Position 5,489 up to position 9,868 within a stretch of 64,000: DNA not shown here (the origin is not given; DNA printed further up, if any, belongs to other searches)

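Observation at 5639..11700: Stand-alone type VII secretion mini-cassette: DUF2710-like + eccB + fused eccC with no other ESX genes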

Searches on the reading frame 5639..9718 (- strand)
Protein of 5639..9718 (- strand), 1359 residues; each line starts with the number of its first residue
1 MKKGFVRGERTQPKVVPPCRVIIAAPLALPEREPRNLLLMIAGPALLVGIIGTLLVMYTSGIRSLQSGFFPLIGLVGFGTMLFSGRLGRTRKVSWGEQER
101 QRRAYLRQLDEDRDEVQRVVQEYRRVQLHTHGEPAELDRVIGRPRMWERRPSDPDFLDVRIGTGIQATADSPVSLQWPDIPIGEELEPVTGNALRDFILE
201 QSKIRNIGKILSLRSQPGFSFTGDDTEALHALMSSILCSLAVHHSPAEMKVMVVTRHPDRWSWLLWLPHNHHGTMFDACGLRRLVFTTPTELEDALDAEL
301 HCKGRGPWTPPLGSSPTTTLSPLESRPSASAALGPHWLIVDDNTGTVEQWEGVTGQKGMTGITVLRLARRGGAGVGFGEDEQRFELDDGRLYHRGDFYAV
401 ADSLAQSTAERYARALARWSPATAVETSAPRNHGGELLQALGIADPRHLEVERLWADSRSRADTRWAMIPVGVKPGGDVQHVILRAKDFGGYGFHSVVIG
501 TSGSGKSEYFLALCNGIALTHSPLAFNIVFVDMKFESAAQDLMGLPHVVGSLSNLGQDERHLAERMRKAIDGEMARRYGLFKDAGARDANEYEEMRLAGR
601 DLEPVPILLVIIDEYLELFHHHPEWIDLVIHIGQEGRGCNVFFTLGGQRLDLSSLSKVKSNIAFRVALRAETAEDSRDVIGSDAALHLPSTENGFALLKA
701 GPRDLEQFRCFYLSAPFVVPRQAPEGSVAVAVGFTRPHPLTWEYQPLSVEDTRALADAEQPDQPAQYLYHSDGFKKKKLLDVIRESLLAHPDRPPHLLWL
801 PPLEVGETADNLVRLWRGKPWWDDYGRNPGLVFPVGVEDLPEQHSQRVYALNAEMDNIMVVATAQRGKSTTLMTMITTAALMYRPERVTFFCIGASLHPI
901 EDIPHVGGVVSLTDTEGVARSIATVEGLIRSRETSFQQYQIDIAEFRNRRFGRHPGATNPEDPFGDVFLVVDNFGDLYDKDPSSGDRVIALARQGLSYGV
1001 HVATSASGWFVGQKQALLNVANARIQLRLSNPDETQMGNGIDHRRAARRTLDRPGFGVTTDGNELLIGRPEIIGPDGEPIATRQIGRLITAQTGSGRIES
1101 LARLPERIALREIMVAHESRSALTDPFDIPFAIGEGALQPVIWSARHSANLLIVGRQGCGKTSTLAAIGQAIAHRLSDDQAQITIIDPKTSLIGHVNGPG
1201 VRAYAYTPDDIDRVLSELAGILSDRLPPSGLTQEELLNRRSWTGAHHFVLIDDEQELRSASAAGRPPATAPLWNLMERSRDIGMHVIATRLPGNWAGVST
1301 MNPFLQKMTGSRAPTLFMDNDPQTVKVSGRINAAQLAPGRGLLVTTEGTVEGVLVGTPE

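Call 4: search_protein_families(library=pfam, proteins=[window:5639-9718:-], max_evalue=0.01)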
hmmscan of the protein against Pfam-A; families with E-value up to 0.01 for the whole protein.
window:5639-9718:- (1359 aa): 9 families
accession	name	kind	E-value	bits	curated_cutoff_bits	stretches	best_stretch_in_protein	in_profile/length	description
PF01580.24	FtsK_SpoIIIE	-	1.2e-60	205.2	24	3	812-1047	2-194/221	FtsK/SpoIIIE family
PF13401.12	AAA_22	-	3.3e-06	27.9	27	0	1147-1261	4-97/130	AAA domain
PF13191.12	AAA_16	-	0.00018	22.5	32.6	0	1149-1262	25-149/167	AAA ATPase domain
PF00005.33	ABC_tran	-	0.0006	20.9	25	0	1139-1171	2-34/137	ABC transporter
PF25199.1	nSTAND_NTPase5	-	0.00085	19.6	34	0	1128-1191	19-81/145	Novel STAND NTPase 5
PF05729.18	NACHT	-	0.0045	17.3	26.7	0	1151-1179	3-31/167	NACHT domain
PF01935.23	DUF87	-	0.0071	16.9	23.2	0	495-533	25-60/220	Helicase HerA, central domain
PF00910.28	RNA_helicase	-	0.0086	17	21.5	0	1152-1190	2-41/105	RNA helicase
PF13245.12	AAA_19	-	0.0091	16.6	25.1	0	1144-1181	7-42/134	AAA domain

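Call 5: search_protein_families(library=ncbifam, proteins=[window:5639-9718:-], max_evalue=0.01)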
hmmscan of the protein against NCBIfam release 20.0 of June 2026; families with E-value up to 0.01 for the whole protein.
window:5639-9718:- (1359 aa): 6 families
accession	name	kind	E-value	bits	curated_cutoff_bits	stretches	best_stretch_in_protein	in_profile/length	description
TIGR03924.1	T7SS_EccC_a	equivalog_domain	4.7e-209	696.5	509.15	2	24-717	2-673/673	type VII secretion protein EccCa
TIGR03925.1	T7SS_EccC_b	equivalog_domain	1.6e-166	554.9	346.55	2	778-1355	1-563/564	type VII secretion protein EccCb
TIGR03928.1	T7_EssCb_Firm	equivalog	1.6e-93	314.3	778.4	2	401-1289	385-1230/1296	type VII secretion protein EssC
NF007615.0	PRK10263.1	equivalog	1.4e-07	29.6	1566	0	495-604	1012-1117/1355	DNA translocase FtsK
NF041017.1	DNA_import_CedB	equivalog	0.00073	18.3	700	0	495-534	277-313/590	DNA import protein CedB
NF045973.1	conju_CD1115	equivalog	0.0099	14.8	250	0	1145-1196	21-67/442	VirD4-like conjugal transfer protein, CD1115 family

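Call 9: search_solved_structures(query=window:5639-9718:-, max_evalue=1e-10)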
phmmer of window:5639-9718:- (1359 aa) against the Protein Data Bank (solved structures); distinct sequences matched with E-value up to 1e-10: 17.
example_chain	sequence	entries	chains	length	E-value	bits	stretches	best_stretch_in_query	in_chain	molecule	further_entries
7b9f_C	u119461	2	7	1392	1.5e-180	605.9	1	1-1347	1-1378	EccC5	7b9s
7np7_C1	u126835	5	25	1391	3.8e-174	584.6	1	1-1347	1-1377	ESX-5 secretion system protein EccC5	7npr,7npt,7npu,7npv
4nh0_A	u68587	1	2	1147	6.6e-126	424.8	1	206-1345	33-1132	Cell divisionFtsK/SpoIIIE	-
6jd5_A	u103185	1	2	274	6.5e-71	242.6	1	1094-1358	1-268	ESX conserved component EccC2. ESX-2 type VII secretion system protein. Possible membrane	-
4n1a_A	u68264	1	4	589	3.4e-68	233.6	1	784-1346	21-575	Cell divisionFtsK/SpoIIIE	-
9qks_G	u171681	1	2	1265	1e-35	125.9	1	408-731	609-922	ESX secretion system protein YukB,Green fluorescent protein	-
9jv8_A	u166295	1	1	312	2.5e-35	124.6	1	795-1074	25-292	ESX-1 secretion system protein EccCb1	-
6j18_A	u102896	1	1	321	5e-32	113.7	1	1096-1347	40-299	ESX-5 secretion system protein EccC5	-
6lar_F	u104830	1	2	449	1.3e-24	89.1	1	10-451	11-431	ESX-3 secretion system protein EccC3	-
6j19_A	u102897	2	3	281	1.6e-24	88.8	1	1102-1349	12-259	ESX-1 secretion system protein EccCb1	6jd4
6sgw_F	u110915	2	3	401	2.5e-24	88.2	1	10-420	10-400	ESX-3 secretion system protein EccC3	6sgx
6umm_E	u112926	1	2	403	3.2e-24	87.8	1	10-420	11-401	ESX-3 secretion system protein EccC3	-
8rin_A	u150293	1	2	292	9.9e-23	82.9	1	200-420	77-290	ESX-5 secretion system protein EccC5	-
6sgz_J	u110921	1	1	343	5.3e-17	63.9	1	97-420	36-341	ESX-3 secretion system protein EccC3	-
6j17_A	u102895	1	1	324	2.4e-15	58.4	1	1124-1347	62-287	ESX-3 secretion system protein EccC3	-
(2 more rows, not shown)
